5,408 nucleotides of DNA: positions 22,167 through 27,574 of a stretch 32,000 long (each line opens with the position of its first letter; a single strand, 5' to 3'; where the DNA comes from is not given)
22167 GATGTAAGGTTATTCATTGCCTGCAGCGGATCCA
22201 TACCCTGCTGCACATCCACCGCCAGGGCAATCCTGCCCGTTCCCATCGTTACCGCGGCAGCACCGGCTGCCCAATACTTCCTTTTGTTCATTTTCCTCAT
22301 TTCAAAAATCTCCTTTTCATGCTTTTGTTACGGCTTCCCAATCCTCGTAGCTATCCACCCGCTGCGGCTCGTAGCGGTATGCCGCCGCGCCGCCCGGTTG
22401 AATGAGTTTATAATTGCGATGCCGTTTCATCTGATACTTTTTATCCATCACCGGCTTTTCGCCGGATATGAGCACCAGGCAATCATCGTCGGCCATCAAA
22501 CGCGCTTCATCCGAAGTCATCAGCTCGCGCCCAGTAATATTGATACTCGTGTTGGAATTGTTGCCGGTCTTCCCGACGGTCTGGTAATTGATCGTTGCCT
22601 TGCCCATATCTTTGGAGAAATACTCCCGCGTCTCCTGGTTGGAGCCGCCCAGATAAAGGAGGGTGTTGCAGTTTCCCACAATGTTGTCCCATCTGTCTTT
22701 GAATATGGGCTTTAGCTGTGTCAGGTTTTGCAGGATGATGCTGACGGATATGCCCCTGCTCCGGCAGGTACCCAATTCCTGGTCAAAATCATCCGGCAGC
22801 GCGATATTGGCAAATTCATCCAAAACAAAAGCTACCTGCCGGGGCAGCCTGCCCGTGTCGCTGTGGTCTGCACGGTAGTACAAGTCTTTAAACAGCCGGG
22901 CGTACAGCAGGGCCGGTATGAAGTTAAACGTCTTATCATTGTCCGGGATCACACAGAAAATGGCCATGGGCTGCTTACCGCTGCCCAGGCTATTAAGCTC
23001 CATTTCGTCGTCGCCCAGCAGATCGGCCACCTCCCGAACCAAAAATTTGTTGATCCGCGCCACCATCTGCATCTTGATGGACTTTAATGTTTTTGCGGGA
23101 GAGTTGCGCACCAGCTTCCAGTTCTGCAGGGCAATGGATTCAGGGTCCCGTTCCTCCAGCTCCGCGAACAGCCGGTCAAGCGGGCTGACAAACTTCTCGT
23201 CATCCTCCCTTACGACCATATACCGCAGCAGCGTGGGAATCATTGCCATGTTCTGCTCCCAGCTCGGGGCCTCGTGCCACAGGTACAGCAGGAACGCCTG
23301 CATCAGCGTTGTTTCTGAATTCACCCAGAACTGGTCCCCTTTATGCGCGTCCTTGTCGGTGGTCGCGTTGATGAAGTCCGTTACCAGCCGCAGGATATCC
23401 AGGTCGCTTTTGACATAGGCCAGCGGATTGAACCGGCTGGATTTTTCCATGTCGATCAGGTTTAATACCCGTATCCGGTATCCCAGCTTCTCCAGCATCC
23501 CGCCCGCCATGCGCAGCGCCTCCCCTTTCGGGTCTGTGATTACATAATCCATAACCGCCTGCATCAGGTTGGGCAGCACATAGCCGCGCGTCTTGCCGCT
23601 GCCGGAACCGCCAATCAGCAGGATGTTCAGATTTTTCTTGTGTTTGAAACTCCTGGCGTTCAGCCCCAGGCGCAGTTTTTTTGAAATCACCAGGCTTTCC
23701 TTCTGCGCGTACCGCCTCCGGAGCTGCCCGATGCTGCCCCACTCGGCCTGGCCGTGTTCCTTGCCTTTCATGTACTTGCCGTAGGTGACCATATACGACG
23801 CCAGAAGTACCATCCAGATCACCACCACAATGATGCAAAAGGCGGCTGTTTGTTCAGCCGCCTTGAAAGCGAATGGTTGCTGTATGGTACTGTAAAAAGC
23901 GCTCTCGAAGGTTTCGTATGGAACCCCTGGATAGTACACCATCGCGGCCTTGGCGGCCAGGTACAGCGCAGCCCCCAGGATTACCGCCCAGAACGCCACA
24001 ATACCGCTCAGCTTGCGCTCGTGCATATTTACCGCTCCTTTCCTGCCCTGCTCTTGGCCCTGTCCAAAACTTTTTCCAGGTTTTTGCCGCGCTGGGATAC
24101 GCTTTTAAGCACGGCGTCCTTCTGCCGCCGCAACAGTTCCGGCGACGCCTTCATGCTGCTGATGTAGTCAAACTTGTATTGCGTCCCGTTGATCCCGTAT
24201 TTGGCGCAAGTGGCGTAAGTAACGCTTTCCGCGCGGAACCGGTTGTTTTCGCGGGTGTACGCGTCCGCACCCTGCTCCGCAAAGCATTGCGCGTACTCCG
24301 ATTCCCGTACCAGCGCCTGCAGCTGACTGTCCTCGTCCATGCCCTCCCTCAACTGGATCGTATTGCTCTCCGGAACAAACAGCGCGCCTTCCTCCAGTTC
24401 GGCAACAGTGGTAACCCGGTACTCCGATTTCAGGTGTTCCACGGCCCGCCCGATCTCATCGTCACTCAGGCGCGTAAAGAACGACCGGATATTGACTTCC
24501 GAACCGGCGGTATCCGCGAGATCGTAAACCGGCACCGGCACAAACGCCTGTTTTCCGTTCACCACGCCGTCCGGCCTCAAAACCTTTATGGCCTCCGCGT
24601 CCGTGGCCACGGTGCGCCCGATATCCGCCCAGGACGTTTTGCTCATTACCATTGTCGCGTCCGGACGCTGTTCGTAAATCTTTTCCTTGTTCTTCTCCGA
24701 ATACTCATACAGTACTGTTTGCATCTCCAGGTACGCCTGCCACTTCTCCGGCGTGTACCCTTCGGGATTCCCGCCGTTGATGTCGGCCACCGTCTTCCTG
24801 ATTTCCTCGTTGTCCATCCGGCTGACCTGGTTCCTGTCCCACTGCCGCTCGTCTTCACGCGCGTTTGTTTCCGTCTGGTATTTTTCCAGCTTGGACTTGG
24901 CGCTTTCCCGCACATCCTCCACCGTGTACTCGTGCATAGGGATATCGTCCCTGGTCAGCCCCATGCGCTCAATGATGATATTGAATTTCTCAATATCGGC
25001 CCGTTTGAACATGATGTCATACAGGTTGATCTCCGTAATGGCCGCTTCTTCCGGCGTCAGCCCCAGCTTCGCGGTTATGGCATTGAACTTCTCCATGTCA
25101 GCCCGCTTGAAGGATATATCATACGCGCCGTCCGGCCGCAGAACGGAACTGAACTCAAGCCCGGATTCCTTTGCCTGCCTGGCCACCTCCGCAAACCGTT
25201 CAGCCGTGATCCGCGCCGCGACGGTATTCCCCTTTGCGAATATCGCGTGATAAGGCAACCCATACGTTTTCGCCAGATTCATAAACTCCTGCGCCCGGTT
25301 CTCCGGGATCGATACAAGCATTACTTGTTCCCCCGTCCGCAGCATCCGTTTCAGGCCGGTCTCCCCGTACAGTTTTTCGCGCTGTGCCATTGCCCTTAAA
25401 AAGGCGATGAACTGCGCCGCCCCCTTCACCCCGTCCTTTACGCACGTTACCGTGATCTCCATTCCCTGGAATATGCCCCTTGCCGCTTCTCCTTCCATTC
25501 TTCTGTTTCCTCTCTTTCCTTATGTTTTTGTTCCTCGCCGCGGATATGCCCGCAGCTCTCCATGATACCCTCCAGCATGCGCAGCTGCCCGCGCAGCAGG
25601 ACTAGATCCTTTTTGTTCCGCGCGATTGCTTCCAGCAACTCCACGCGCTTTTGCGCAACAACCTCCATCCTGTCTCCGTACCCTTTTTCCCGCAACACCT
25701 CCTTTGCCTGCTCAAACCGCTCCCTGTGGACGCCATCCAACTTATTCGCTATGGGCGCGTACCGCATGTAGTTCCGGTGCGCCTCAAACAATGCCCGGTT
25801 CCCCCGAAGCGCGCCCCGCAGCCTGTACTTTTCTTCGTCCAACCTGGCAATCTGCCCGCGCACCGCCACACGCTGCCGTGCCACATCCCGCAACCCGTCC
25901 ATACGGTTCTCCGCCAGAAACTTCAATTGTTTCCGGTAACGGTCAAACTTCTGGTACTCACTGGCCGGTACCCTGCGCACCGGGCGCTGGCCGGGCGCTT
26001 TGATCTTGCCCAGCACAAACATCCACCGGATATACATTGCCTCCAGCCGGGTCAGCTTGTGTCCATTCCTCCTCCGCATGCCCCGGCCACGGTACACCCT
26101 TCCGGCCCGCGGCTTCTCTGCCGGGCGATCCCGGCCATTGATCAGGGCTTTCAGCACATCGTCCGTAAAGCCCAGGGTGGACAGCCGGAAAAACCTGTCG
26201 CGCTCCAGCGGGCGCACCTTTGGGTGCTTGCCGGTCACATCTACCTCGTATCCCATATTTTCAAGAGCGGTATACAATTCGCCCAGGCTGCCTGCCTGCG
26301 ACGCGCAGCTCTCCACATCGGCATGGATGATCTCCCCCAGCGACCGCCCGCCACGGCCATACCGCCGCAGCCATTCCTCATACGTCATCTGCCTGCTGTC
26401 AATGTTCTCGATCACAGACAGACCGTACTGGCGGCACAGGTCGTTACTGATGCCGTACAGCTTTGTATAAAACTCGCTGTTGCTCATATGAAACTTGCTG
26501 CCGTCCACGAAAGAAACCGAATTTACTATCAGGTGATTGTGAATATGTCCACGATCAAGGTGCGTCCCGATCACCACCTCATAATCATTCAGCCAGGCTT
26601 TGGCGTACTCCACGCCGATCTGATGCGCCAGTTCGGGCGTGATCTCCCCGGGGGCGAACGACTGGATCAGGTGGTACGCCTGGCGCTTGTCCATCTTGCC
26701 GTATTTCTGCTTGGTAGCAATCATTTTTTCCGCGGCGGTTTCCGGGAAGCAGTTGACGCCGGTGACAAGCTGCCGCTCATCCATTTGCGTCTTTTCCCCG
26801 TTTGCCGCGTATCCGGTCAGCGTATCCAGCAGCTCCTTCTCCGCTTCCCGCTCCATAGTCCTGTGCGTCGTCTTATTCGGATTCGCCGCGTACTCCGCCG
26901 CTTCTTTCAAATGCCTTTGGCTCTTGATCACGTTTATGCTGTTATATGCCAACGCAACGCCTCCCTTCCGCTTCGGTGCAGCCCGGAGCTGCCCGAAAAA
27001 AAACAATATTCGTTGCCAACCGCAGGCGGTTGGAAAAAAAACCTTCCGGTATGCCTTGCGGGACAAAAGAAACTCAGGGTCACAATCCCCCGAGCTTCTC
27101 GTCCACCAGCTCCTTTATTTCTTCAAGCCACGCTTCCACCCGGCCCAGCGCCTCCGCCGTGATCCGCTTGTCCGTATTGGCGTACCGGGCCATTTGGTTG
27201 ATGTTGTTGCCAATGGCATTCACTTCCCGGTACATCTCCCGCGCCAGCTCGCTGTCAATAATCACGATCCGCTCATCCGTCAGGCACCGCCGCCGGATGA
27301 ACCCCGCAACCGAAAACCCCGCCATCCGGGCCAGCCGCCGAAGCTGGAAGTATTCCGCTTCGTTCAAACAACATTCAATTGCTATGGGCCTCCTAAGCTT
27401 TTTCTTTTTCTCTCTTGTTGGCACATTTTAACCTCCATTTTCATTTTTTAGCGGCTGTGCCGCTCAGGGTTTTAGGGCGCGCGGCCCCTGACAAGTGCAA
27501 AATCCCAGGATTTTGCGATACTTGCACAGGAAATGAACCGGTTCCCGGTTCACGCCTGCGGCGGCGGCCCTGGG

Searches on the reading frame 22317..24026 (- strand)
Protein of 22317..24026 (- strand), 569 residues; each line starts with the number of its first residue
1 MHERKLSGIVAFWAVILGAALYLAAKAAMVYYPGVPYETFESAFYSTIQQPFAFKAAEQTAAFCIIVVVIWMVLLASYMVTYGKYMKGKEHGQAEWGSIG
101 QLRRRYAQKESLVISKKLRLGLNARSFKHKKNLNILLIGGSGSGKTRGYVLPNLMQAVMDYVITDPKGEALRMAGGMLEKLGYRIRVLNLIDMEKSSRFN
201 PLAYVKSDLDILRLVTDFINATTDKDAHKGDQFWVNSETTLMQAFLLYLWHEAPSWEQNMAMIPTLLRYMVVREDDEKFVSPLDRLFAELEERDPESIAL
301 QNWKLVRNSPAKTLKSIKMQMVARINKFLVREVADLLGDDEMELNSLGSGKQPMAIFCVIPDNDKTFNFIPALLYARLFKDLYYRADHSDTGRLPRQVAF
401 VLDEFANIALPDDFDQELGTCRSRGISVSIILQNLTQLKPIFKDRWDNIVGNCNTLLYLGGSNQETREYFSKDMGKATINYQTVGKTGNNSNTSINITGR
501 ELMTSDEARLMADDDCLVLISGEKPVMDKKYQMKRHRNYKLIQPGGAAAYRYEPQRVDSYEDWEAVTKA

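Call 11: search_protein_families(library=pfam, proteins=[window:22317-24026:-], max_evalue=0.01)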
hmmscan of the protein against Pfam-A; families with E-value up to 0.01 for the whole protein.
window:22317-24026:- (569 aa): 3 families
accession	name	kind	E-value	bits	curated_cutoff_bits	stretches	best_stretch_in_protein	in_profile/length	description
PF02534.20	T4SS-DNA_transf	-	4.4e-59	201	20.1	1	96-531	2-443/468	Type IV secretory system Conjugative DNA transfer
PF12696.13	TraG-D_C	-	1.7e-30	106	22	1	398-511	2-124/126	TraM recognition site of TraD and TraG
PF10412.15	TrwB_AAD_bind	-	5.1e-16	59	20.5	1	131-517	14-372/387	Type IV secretion-system coupling protein DNA-binding domain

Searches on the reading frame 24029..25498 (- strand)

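Call 11: search_protein_families(library=pfam, proteins=[window:24029-25498:-], max_evalue=0.01)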
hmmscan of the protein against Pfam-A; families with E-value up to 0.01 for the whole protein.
window:24029-25498:- (489 aa): 1 family
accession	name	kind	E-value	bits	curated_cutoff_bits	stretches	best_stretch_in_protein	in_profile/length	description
PF12687.12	DUF3801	-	1.6e-16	61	24.1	2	95-218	39-125/131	Protein of unknown function (DUF3801)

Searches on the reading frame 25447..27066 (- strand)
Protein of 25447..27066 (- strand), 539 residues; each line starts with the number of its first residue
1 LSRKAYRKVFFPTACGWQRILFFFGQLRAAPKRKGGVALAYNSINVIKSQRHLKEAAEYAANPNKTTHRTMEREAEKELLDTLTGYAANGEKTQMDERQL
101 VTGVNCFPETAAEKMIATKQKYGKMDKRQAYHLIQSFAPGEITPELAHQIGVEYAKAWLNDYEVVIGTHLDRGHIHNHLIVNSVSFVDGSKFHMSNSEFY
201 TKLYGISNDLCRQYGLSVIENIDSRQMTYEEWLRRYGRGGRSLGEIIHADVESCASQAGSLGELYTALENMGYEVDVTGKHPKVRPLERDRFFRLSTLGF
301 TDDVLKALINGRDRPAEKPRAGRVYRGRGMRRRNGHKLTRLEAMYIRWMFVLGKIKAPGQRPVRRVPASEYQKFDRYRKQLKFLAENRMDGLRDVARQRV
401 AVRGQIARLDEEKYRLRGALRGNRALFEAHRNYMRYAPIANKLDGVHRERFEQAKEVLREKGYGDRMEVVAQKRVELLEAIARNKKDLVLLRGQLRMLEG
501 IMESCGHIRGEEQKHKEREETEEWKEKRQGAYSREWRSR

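Call 11: search_protein_families(library=pfam, proteins=[window:25447-27066:-], max_evalue=0.01)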
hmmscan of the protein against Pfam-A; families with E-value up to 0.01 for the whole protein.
window:25447-27066:- (539 aa): 1 family
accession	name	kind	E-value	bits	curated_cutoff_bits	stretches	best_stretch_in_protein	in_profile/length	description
PF03432.20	Relaxase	-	2.6e-38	131.7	24.6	1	86-216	1-132/132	MobA/VirD2-like, nuclease domain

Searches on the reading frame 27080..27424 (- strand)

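Call 11: search_protein_families(library=pfam, proteins=[window:27080-27424:-], max_evalue=0.01)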
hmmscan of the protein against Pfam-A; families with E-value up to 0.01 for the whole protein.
window:27080-27424:- (114 aa): 2 families
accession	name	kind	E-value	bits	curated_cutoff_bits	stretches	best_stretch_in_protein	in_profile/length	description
PF21983.2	NikA-like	-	6.8e-15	55.4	27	1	11-81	2-71/72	Mobilization protein NikA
PF05713.17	MobC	-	2.3e-09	38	23.2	1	66-108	2-43/45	Bacterial mobilisation protein (MobC)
